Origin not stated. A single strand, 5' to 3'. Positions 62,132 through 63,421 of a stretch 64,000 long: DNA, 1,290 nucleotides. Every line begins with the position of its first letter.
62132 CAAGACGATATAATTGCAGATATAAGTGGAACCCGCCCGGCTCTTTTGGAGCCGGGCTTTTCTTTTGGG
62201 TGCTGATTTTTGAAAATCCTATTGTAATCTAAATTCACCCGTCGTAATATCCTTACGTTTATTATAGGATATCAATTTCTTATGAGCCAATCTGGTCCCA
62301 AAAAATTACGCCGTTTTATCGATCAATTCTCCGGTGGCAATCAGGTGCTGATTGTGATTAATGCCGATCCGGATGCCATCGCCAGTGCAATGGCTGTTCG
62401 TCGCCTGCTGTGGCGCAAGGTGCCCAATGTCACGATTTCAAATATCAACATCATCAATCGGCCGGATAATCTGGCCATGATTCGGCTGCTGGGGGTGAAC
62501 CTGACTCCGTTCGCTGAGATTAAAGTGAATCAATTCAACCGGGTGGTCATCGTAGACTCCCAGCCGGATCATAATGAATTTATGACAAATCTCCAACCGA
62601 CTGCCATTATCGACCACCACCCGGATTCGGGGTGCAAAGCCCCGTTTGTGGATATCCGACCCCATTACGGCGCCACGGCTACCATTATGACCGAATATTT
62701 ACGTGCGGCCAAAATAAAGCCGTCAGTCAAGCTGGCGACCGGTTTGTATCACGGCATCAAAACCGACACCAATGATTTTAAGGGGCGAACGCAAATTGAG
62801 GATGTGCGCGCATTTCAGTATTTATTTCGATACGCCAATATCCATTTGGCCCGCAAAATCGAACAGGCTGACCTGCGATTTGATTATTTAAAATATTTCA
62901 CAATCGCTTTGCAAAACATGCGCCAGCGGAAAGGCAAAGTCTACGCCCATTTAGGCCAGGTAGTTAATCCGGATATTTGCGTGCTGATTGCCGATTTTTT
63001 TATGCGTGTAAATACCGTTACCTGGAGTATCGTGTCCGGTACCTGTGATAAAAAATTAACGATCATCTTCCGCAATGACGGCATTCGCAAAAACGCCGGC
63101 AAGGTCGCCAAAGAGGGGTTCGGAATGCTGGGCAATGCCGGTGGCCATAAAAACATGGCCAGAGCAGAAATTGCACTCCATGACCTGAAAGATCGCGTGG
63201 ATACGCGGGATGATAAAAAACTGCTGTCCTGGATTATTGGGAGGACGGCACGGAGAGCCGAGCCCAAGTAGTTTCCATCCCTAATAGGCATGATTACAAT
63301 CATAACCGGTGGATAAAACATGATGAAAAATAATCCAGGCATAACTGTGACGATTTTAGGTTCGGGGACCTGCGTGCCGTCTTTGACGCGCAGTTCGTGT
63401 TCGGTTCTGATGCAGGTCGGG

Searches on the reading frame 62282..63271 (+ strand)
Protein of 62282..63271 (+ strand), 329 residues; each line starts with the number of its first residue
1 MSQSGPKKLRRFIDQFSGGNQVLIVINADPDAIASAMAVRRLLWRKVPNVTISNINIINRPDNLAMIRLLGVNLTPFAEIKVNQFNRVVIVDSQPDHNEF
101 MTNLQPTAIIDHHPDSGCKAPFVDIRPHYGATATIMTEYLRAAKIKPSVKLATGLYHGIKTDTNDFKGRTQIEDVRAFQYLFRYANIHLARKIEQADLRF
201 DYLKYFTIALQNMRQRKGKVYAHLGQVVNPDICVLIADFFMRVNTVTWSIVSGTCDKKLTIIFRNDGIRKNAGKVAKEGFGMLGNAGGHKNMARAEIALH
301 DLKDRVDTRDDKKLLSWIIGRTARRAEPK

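Call 14: search_protein_families(library=pfam, proteins=[window:62282-63271:+], max_evalue=0.001)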
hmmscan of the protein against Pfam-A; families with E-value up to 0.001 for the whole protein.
window:62282-63271:+ (329 aa): 1 family
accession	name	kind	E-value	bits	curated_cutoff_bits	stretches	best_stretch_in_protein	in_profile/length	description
PF01368.27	DHH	-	1.9e-09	38.3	28.1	1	22-159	2-125/125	DHH family, N-terminal domain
